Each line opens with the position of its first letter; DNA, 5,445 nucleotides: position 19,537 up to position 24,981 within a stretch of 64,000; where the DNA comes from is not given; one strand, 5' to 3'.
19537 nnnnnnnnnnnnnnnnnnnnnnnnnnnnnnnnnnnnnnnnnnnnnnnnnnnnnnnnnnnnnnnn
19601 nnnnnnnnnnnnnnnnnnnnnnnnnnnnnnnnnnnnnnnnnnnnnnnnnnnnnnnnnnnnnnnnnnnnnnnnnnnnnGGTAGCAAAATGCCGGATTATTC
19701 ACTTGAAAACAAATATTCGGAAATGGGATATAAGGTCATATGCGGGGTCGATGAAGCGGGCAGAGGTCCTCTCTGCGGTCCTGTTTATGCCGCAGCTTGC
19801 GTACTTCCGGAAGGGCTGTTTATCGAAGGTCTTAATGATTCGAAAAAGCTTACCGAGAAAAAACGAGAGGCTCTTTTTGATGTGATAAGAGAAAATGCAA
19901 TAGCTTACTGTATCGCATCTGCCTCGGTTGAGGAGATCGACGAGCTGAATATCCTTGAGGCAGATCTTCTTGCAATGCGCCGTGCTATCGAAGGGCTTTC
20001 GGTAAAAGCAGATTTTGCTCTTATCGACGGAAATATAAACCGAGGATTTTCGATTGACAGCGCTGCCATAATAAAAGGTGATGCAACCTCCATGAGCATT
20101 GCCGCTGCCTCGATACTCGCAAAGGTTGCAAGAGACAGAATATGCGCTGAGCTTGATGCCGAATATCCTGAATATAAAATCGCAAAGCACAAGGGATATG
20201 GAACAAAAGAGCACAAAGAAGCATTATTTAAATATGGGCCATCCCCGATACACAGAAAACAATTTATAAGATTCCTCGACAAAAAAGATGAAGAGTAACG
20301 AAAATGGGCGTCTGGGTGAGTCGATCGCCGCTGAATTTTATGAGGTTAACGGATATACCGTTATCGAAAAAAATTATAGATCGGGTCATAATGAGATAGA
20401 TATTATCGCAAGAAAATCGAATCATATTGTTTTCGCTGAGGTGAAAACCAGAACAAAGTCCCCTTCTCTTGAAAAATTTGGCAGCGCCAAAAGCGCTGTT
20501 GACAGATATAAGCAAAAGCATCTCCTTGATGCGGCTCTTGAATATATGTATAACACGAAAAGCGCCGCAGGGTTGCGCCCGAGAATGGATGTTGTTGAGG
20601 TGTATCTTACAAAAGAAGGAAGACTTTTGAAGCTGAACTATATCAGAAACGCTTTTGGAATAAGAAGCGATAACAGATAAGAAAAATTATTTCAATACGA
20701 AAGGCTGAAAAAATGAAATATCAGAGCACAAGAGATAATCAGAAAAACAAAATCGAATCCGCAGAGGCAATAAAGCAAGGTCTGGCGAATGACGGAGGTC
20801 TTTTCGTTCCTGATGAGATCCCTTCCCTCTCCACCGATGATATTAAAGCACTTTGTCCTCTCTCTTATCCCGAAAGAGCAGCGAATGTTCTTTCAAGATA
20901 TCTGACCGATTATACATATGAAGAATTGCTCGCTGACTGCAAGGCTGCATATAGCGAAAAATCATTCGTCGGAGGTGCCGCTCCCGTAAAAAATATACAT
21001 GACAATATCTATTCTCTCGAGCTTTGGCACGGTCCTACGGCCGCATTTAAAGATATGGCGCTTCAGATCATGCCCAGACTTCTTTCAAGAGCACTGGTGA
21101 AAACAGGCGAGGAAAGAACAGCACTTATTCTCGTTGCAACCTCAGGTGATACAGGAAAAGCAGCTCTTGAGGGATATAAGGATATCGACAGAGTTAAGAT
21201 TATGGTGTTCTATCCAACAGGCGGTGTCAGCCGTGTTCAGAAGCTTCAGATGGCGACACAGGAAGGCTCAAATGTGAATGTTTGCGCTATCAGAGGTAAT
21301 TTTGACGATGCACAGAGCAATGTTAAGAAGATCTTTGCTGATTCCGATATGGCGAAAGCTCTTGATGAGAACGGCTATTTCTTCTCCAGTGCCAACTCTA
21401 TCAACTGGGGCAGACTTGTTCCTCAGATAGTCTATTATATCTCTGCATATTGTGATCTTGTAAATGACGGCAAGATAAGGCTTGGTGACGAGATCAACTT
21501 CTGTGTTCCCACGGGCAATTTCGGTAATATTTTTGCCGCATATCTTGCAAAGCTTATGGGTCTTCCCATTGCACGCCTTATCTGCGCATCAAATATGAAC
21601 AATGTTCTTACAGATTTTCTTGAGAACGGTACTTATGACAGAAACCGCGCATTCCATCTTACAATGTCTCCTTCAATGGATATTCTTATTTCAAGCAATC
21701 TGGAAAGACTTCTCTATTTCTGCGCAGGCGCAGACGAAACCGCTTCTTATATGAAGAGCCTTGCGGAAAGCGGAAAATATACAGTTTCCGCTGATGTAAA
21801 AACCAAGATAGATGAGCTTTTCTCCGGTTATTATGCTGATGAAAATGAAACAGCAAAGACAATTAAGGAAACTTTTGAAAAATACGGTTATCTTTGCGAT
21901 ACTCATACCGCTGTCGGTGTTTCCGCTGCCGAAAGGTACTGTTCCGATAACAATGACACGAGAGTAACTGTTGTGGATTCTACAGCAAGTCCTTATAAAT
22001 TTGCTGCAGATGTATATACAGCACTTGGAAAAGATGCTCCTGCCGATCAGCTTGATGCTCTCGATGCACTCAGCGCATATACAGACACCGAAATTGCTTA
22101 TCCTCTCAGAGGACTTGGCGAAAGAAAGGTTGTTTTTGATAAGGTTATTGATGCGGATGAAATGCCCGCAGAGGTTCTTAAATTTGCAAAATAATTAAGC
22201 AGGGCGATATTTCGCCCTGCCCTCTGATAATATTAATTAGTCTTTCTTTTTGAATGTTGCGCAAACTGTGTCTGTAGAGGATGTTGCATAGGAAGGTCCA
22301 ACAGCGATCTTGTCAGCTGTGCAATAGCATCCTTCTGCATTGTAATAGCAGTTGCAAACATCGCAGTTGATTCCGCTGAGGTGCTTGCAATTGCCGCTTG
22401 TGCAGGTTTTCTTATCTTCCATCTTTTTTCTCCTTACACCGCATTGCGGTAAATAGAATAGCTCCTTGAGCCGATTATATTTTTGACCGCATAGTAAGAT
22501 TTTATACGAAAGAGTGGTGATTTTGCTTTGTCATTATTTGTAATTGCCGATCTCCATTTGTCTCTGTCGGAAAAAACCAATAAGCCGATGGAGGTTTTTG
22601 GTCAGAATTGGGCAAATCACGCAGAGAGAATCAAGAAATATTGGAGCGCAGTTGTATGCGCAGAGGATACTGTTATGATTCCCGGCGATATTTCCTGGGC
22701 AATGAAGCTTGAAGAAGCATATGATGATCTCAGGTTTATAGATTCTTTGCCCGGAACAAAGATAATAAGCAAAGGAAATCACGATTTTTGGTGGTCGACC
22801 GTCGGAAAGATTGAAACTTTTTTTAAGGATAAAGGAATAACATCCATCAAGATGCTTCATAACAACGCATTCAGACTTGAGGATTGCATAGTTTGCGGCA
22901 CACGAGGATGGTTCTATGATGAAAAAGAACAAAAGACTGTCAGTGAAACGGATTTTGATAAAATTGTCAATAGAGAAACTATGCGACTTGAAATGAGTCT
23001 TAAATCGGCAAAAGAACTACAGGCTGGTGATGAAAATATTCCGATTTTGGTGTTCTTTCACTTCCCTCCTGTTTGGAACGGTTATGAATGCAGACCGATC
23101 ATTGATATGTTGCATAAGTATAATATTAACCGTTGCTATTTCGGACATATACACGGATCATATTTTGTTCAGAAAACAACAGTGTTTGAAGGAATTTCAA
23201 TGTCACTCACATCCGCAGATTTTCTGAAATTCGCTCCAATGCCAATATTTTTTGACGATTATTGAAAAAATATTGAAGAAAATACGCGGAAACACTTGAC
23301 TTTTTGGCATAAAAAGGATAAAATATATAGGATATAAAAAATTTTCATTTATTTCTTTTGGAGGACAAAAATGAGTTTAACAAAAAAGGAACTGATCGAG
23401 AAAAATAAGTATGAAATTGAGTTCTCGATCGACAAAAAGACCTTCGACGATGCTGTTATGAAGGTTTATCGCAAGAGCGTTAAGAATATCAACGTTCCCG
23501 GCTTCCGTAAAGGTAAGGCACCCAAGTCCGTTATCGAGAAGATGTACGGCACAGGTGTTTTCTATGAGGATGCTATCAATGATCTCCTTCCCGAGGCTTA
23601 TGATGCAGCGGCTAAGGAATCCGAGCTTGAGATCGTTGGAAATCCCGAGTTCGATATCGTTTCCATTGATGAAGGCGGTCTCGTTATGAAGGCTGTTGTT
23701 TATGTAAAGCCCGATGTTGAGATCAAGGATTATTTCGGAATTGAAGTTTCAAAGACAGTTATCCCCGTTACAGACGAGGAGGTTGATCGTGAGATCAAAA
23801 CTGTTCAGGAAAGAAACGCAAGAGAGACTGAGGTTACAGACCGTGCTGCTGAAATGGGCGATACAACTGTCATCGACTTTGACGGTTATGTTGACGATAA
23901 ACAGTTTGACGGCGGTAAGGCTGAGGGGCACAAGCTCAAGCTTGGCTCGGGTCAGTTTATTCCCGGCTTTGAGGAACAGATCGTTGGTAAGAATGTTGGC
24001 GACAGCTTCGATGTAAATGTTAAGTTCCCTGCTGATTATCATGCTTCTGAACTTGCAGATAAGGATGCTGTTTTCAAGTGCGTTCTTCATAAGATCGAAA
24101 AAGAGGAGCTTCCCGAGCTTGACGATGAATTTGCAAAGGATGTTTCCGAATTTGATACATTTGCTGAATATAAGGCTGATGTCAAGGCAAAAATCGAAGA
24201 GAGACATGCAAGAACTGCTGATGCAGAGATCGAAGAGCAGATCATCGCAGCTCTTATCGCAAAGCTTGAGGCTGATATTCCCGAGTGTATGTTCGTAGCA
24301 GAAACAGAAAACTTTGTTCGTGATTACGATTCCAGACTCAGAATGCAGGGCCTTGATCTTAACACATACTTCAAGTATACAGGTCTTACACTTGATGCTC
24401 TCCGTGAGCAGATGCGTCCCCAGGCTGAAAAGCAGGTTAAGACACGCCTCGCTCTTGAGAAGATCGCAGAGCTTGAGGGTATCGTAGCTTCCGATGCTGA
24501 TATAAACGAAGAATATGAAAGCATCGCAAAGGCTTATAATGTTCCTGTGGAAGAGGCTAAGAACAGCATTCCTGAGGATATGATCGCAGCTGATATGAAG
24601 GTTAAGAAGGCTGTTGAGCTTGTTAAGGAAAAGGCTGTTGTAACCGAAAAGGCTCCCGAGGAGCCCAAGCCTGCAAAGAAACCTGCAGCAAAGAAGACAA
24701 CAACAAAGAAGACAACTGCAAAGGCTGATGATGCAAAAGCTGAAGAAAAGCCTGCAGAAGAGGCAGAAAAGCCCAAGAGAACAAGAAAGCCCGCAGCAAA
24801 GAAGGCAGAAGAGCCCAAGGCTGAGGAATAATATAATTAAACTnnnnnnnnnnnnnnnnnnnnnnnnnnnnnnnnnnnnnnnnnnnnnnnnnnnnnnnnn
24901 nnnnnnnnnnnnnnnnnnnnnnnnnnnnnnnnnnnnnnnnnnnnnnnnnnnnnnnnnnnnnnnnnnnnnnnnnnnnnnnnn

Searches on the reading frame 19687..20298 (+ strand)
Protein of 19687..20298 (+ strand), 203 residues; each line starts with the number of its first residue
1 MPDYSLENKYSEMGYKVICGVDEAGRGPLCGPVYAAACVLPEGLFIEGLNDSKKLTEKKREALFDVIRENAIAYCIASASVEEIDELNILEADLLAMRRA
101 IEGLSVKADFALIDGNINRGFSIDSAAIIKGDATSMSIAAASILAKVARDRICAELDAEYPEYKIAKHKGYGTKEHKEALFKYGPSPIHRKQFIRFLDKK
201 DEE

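Call 68: search_protein_families(library=pfam, proteins=[window:19687-20298:+], max_evalue=0.00001)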
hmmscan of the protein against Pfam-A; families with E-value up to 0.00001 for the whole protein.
window:19687-20298:+ (203 aa): 1 family
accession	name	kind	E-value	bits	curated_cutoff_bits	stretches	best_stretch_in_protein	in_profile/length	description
PF01351.25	RNase_HII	-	9.6e-41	140.3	25.8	1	19-194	1-197/199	Ribonuclease HII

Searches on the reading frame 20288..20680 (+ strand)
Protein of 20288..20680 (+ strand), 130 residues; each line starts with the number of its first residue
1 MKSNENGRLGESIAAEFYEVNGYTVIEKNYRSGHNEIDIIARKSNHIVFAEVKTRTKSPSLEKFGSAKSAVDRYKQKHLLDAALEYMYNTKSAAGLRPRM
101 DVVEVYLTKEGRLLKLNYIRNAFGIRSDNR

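Call 68: search_protein_families(library=pfam, proteins=[window:20288-20680:+], max_evalue=0.00001)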
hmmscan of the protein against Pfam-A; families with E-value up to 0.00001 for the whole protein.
window:20288-20680:+ (130 aa): 1 family
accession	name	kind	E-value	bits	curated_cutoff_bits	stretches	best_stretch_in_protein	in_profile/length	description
PF02021.23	UPF0102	-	1.8e-22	80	23.6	1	10-105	1-80/80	Uncharacterised protein family UPF0102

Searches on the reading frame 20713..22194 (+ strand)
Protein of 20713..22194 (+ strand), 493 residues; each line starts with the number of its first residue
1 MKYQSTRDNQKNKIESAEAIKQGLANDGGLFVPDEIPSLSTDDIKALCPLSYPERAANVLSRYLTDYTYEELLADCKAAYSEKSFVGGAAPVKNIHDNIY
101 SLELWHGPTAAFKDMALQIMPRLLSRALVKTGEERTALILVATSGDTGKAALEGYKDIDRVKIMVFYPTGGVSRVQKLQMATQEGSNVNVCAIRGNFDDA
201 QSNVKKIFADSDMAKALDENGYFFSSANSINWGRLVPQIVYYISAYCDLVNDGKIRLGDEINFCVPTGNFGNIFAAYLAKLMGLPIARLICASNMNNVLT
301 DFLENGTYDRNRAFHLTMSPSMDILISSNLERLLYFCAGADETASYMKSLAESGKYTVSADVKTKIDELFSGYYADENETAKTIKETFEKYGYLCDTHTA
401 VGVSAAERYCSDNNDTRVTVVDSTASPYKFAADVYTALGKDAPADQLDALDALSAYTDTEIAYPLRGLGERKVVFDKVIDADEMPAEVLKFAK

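Call 68: search_protein_families(library=pfam, proteins=[window:20713-22194:+], max_evalue=0.00001)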
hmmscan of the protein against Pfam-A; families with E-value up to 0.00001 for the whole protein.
window:20713-22194:+ (493 aa): 3 families
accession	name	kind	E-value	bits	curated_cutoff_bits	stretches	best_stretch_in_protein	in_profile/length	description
PF14821.11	Thr_synth_N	-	4.7e-20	71.9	25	1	2-80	1-79/79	Threonine synthase N terminus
PF00291.31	PALP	-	6.2e-16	59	35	1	98-420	23-291/295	Pyridoxal-phosphate dependent enzyme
PF24857.1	THR4_C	-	6.9e-09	36.2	27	1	399-441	1-44/85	Threonine synthase, C-terminal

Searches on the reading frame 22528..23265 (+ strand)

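Call 68: search_protein_families(library=pfam, proteins=[window:22528-23265:+], max_evalue=0.00001)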
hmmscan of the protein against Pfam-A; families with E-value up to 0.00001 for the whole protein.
window:22528-23265:+ (245 aa): 1 family
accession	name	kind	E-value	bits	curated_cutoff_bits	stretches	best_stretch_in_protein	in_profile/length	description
PF00149.33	Metallophos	-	1.6e-10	42.1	21.5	1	1-210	1-190/191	Calcineurin-like phosphoesterase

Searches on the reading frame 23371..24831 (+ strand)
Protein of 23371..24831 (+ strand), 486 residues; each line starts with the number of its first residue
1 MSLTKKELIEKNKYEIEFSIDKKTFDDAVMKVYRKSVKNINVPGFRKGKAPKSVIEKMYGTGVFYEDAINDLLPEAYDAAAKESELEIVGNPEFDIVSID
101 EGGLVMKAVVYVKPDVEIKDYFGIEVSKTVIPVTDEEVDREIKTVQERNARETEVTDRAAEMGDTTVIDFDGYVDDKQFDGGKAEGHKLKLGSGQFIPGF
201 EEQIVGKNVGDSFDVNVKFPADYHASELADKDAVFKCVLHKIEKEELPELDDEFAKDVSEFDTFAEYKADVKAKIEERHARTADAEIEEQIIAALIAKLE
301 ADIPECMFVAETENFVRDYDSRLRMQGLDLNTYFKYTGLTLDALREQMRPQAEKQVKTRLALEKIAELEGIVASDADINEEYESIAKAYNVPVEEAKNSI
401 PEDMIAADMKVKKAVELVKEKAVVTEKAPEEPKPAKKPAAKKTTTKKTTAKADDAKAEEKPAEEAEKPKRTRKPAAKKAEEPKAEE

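Call 68: search_protein_families(library=pfam, proteins=[window:23371-24831:+], max_evalue=0.00001)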
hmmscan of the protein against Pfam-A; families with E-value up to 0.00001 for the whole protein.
window:23371-24831:+ (486 aa): 3 families
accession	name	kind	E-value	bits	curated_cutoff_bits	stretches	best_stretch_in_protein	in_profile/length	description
PF05697.18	Trigger_N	-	1.3e-41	142.7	22.2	1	1-144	1-143/144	Bacterial trigger factor protein (TF)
PF05698.19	Trigger_C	-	5e-36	124.6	22.7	1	263-420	1-162/162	Bacterial trigger factor protein (TF) C-terminus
PF00254.34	FKBP_C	-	8.4e-16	58.5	21.1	1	158-238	3-92/94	FKBP-type peptidyl-prolyl cis-trans isomerase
